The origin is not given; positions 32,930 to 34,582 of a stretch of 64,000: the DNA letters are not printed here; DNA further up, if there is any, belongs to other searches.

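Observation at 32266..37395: Tandem paralogous HHxxxDG acyltransferases (WS/DGAT- or condensation-domain-like) in a membrane-protein cluster of an archaeon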

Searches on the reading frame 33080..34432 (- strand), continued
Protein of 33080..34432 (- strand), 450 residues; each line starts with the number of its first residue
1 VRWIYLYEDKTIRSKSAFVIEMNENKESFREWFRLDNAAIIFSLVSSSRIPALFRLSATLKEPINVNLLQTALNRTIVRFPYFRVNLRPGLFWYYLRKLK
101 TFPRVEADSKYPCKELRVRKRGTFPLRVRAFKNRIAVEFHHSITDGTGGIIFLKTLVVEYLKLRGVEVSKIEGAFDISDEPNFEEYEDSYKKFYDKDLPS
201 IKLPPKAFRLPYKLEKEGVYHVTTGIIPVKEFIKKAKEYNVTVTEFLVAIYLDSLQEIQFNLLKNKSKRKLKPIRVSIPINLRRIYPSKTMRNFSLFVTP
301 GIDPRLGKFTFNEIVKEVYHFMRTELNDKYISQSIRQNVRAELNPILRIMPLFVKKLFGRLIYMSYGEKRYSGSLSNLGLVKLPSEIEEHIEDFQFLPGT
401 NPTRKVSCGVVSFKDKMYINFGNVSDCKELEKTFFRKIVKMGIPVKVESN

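Call 22: predict_structure(alignment_id=A1)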
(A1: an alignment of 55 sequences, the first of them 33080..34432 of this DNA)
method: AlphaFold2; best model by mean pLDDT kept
length: 450 residues; sequences in the alignment: 55
mean_pLDDT: 89.1   pTM: 0.88
mean pLDDT of the five models: 89.1, 88.8, 88.8, 88.5, 88.1
residues with pLDDT >= 90: 309; 70-90: 109; 50-70: 3; < 50: 29
segments of 3 or more residues with pLDDT < 50: 1-29
pLDDT, mean of each block of 10 residues (from residue 1): 32 40 42 80 89 97 98 97 93 91 96 93 96 98 95 98 93 88 88 86 90 94 98 98 98 97 79 95 89 92 95 97 87 87 85 88 83 96 96 95 93 98 95 98 96
secondary structure, 60 per line:
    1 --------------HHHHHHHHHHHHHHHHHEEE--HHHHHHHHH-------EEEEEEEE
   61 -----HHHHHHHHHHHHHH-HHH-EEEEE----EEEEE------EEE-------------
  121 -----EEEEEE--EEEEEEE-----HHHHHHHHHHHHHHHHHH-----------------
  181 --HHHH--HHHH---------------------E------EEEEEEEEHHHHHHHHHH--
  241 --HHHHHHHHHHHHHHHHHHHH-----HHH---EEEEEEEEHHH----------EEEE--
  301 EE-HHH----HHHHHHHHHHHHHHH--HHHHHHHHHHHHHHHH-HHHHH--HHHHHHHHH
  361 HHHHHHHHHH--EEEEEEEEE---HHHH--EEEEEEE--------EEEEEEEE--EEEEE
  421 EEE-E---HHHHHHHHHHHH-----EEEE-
elements in order: H15-31 E32-34 H37-45 E53-60 H66-79 E85-89 E94-98 E105-107 E126-131 E134-140 H146-163 H183-186 H189-192 E221-228 H229-238 H243-262 E274-281 E295-298 H311-325 H328-343 H345-349 H352-370 E373-381 H385-388 E391-397 E406-413 E416-423 H429-440 E446-449

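Call 24: fold_search(model_id=the predicted structure, library=pdb)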
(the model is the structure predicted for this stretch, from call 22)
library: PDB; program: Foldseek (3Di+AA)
matches with E <= 10: 554; with E <= 0.001: 265
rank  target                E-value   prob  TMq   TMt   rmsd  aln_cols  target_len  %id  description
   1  8f7f                  2.2e-16  1.00  0.50  0.52   9.9       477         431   13  The condensation domain of surfactin A synthetase C in space group P43212 (released 2023-11-22)
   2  8rz6_B                4.6e-16  1.00  0.47  0.48   8.9       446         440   15  SeMet derivative structure of the condensation domain TomBC from the Tomaymycin non-ribosomal peptide synthetase (released 2024-06-26)
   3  8rz6_A                1.3e-15  1.00  0.48  0.49   9.0       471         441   15  SeMet derivative structure of the condensation domain TomBC from the Tomaymycin non-ribosomal peptide synthetase (released 2024-06-26)
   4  9be3_B                1.7e-15  1.00  0.46  0.14  11.5       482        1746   12  The pre-condensation state of the dimodular NRPS protein LgrA (released 2024-11-20)
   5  9be4_B                1.9e-15  1.00  0.49  0.15  11.4       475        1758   12  The post-condensation state of the dimodular NRPS protein LgrA (released 2024-11-20)
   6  9bfd_B                3.2e-15  1.00  0.49  0.24   9.2       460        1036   14  Tyrocidine synthetase modules 1 and 2 crosslinked in the condensation state, complex A (released 2024-10-09)
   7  9be3_A                3.4e-15  1.00  0.51  0.16   8.3       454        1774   12  The pre-condensation state of the dimodular NRPS protein LgrA (released 2024-11-20)
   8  8f7h                  4.0e-15  1.00  0.49  0.51   9.4       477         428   12  The condensation domain of surfactin A synthetase C variant 18b in space group P212121 (released 2023-11-22)
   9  8qnf                  4.2e-15  1.00  0.49  0.49   8.9       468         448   14  Crystal structure of the Condensation domain TomBC from the Tomaymycin non-ribosomal peptide synthetase (released 2024-06-26)
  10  6mfz_A                5.7e-15  1.00  0.48  0.14   9.3       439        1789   13  Crystal structure of dimodular LgrA in a condensation state (released 2019-11-20)
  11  6dd2_B                8.1e-15  1.00  0.54  0.58   7.2       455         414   14  Crystal structure of Selaginella moellendorffii HCT (released 2018-10-03)
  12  6p1j_A                9.1e-15  1.00  0.48  0.25   9.4       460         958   12  The structure of condensation and adenylation domains of teixobactin-producing nonribosomal peptide synthetase Txo2 se (released 2019-05-29)
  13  8s6l                  1.1e-14  1.00  0.68  0.70   5.3       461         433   12  AzeD dehydratase of Pseudomonas aeruginosa (released 2025-03-12)
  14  7jua                  1.2e-14  1.00  0.51  0.54   8.7       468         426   13  Crystal structure of the second heterocyclization domain of yersiniabactin synthetase at 2.35 A resolution (released 2021-09-22)
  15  7ly7_A                1.3e-14  1.00  0.53  0.29   8.7       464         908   13  Crystal structure of the elongation module of the bacillamide NRPS, BmdB, in complex with the oxidase BmdC (released 2022-02-02)
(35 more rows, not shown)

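Call 26: search_protein_families(library=pfam, alignment_id=A1, max_evalue=0.1)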
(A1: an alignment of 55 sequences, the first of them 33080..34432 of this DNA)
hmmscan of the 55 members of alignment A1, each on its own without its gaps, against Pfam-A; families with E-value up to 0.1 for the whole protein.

A. member 1, window:33080-34432:- (450 aa): 3 families
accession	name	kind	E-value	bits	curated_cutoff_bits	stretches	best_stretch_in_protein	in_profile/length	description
PF07247.17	AATase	-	2e-07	30.4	22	1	229-415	280-469/500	Alcohol acetyltransferase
PF00668.25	Condensation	-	0.0018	17.5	30.6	1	135-259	133-267/456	Condensation domain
PF08264.19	Anticodon_1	-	0.036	14.4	25.1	1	307-334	20-47/148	Anticodon-binding domain of tRNA ligase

B. families by the number of members that match (of 55 scanned): 12 families
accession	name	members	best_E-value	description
PF07247.17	AATase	45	2e-07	Alcohol acetyltransferase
PF00668.25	Condensation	8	4.8e-05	Condensation domain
PF10256.14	Erf4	2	0.024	Golgin subfamily A member 7/ERF4 family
PF19598.4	DUF6103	1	0.022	Family of unknown function (DUF6103)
PF02458.20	Transferase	1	0.034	Transferase family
PF08264.19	Anticodon_1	1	0.036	Anticodon-binding domain of tRNA ligase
PF19891.5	DUF6364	1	0.037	Family of unknown function (DUF6364)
PF20983.2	ExoU_C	1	0.048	ExoU toxin, C-terminal domain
PF12227.13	DUF3603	1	0.056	Protein of unknown function (DUF3603)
PF03288.22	Pox_D5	1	0.06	Poxvirus D5 protein-like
PF08542.16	Rep_fac_C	1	0.071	Replication factor C C-terminal domain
PF19991.5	HMA_2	1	0.082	Heavy metal associated domain 2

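Call 38: search_protein_families(library=pfam, proteins=[L069:4005-4937:+, L057:7231-8133:-, L014:3291-3923:+, L070:2209-3483:+, L078:8139-8483:-, L004:8206-8799:+], max_evalue=0.001)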
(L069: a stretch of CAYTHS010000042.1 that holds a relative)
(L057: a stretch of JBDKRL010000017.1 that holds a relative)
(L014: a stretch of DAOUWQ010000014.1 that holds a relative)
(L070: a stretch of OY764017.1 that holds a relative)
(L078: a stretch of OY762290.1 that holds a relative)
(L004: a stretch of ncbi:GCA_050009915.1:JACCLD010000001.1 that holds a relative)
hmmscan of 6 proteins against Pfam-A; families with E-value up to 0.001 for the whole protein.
L069:4005-4937:+ (310 aa): 4 families
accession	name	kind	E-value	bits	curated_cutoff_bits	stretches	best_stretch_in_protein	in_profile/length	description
PF07859.19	Abhydrolase_3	-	2.6e-47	161.7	25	1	75-274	1-208/210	alpha/beta hydrolase fold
PF10340.15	Say1_Mug180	-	1.2e-10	41.2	21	1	71-187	121-242/374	Steryl acetyl hydrolase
PF20434.5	BD-FAE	-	3.9e-09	36.8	26.8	1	74-154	15-102/215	BD-FAE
PF00326.27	Peptidase_S9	-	0.0006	19.8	22.6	0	123-298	45-211/213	Prolyl oligopeptidase family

L057:7231-8133:- (300 aa): 1 family
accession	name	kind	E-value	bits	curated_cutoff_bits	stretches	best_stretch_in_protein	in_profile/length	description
PF01790.23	LGT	-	3.9e-51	174.1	24.9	1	30-267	4-239/240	Prolipoprotein diacylglyceryl transferase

L014:3291-3923:+ (210 aa): 0 families

L070:2209-3483:+ (424 aa): 2 families
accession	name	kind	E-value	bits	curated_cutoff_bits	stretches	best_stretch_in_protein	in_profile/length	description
PF00919.26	UPF0004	-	8.9e-25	87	27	1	2-96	1-97/98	Uncharacterized protein family UPF0004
PF04055.27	Radical_SAM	-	2e-24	87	29.5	1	146-318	2-166/166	Radical SAM superfamily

L078:8139-8483:- (114 aa): 3 families
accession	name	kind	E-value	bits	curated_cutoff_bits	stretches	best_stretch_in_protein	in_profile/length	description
PF13273.12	DUF4064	-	8.5e-07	29.6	32.1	1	4-58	39-89/102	Protein of unknown function (DUF4064)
PF24800.1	DUF7702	-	0.00024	20.9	27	1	13-91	98-168/244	Domain of unknown function (DUF7702)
PF13828.11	DUF4190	-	0.00054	20.1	35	0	19-90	2-60/62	Domain of unknown function (DUF4190)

L004:8206-8799:+ (197 aa): 0 families

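Call 47: search_protein_families(library=padloc, proteins=[window:33080-34432:-], max_evalue=0.1)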
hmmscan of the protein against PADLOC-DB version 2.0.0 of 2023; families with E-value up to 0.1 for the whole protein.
window:33080-34432:- (450 aa): 0 families

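Call 48: search_dna_similar(query=window:33080-34432:-, collection=plasmids, mode=protein, max_rows=15)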
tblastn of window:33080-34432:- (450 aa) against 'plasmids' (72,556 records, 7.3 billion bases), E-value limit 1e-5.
Records with a match: 5; places in all: 5; records where one place covers at least 80% of the query: 5.
Best place of each record, by identity: <60% 5.
By first word of the organism name: Bacillus 3; Anaerotruncus 1; Subdoligranulum 1.
By predicted mobility (MOB-suite, as given by PLSDB): non-mobilizable 3; conjugative 2.
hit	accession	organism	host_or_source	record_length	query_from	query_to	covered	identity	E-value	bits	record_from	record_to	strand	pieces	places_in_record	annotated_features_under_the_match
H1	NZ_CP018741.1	Bacillus cereus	Salad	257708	31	450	93%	39.0%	2e-91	310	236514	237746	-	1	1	alcohol acetyltransferase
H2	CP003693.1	Bacillus thuringiensis MC28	-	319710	31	450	93%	38.7%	2e-92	313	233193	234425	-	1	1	alcohol acetyltransferase superfamily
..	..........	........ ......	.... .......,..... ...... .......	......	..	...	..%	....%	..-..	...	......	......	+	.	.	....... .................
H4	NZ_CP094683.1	Anaerotruncus colihominis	Homo sapiens,isolate,feces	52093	4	450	99%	31.1%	2e-48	185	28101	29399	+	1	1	hypothetical protein | alpha/beta hydrolase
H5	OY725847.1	Subdoligranulum variabile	-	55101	32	450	93%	28.4%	3e-43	170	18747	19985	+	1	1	record has no annotation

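Call 49: get_annotated_region(hit=H3, flank=6000)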
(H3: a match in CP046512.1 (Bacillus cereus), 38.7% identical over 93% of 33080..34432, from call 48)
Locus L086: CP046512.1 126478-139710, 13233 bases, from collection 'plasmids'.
description: Bacillus cereus strain JHU plasmid p1, complete sequence
organism: Bacillus cereus (NCBI taxid 1396)
taxonomy: Bacteria; Bacillota; Bacilli; Bacillales; Bacillaceae; Bacillus; Bacillus cereus
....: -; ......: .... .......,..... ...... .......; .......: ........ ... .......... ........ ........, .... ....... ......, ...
typing (MOB-suite, as given by PLSDB): non-mobilizable; replicon rep_cluster_125; mating-pair formation MPF_T
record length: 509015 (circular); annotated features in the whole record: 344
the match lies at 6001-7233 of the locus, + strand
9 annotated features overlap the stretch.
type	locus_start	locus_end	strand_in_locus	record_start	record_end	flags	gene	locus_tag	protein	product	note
CDS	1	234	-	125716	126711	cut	-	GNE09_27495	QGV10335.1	DUF4046 domain-containing protein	-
CDS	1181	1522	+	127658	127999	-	-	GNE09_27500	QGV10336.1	GntR family transcriptional regulator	-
CDS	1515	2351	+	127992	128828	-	-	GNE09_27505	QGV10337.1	ATP-binding cassette domain-containing protein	-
CDS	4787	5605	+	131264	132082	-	-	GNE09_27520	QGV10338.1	DUF4097 family beta strand repeat protein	-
CDS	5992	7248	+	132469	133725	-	-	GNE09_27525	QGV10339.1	alcohol acetyltransferase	-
CDS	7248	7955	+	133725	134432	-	-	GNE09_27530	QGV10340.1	small multidrug resistance protein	-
CDS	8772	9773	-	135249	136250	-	-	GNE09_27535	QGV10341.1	helix-turn-helix domain-containing protein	-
CDS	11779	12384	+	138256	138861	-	-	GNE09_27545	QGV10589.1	cell filamentation protein Fic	-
CDS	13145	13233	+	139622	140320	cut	sdaAB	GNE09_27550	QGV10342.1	L-serine ammonia-lyase, iron-sulfur-dependent, subunit beta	-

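Call 50: get_annotated_region(hit=H4, flank=5000)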
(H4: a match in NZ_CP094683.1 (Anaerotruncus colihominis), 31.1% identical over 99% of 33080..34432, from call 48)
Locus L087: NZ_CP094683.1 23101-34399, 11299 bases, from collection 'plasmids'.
description: Anaerotruncus colihominis strain VE303-02 plasmid unnamed, complete sequence
organism: Anaerotruncus colihominis (NCBI taxid 169435)
taxonomy: Bacteria; Bacillota; Clostridia; Eubacteriales; Oscillospiraceae; Anaerotruncus; Anaerotruncus colihominis
host: -; source: Homo sapiens,isolate,feces; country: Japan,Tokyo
typing (MOB-suite, as given by PLSDB): non-mobilizable
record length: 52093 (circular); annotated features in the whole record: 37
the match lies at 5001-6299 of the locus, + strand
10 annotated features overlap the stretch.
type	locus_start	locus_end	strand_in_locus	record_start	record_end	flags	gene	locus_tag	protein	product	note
CDS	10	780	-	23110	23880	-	-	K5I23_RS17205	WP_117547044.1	aldolase/citrate lyase family protein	-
CDS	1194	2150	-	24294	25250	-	-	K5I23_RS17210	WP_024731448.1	sugar kinase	-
CDS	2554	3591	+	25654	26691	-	-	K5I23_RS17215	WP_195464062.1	LacI family DNA-binding transcriptional regulator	GO:0006351 - DNA-templated transcription [Evidence IEA]; GO:0045892 - negative regulation of DNA-templated ...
CDS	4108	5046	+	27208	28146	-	-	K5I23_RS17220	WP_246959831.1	alpha/beta hydrolase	-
CDS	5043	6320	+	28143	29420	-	-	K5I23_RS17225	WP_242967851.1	hypothetical protein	-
CDS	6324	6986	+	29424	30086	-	-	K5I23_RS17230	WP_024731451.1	DUF6320 domain-containing protein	-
CDS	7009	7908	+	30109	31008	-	-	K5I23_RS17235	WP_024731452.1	diacylglycerol kinase family protein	-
CDS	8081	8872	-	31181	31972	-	-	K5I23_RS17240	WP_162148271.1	YdcF family protein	-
CDS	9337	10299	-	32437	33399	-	-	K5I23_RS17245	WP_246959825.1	PfkB family carbohydrate kinase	-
CDS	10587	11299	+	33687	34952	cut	-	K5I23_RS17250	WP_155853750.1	hypothetical protein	-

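Call 55: search_protein_families(library=pfam, alignment_id=A3, max_evalue=0.00001)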
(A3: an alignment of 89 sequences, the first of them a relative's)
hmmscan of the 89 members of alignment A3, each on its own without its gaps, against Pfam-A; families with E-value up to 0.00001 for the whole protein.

A. member 1, L001:8273-8860:+ (195 aa): 2 families
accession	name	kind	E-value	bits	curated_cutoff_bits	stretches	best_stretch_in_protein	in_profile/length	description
PF00149.33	Metallophos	-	5.8e-09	37.1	21.5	1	17-167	21-189/191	Calcineurin-like phosphoesterase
PF12850.12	Metallophos_2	-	1.3e-08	35.5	27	1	1-186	1-131/154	Calcineurin-like phosphoesterase superfamily domain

B. families by the number of members that match (of 89 scanned): 80 families (the first 25 are shown)
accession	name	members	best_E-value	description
PF07859.19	Abhydrolase_3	14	1.4e-69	alpha/beta hydrolase fold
PF20434.5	BD-FAE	14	3.3e-23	BD-FAE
PF10340.15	Say1_Mug180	13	7e-18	Steryl acetyl hydrolase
PF01416.25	PseudoU_synth_1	8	1.2e-28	tRNA pseudouridine synthase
PF02518.31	HATPase_c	3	2.9e-19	Histidine kinase-, DNA gyrase B-, and HSP90-like ATPase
PF00326.27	Peptidase_S9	3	1.5e-10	Prolyl oligopeptidase family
PF12850.12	Metallophos_2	3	1.3e-08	Calcineurin-like phosphoesterase superfamily domain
PF01554.23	MatE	2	1.8e-46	MatE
PF00990.26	GGDEF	2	1.2e-44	Diguanylate cyclase, GGDEF domain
PF18419.6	ATP-grasp_6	2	6.9e-25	ATP-grasp-like domain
PF08443.16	RimK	2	2.8e-15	RimK-like ATP-grasp domain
PF12746.13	GNAT_acetyltran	2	1.8e-13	GNAT acetyltransferase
PF00583.31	Acetyltransf_1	2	1.7e-12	Acetyltransferase (GNAT) family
PF00149.33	Metallophos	2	1.7e-10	Calcineurin-like phosphoesterase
PF14397.11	ATPgrasp_ST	2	3.5e-10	Sugar-transfer associated ATP-grasp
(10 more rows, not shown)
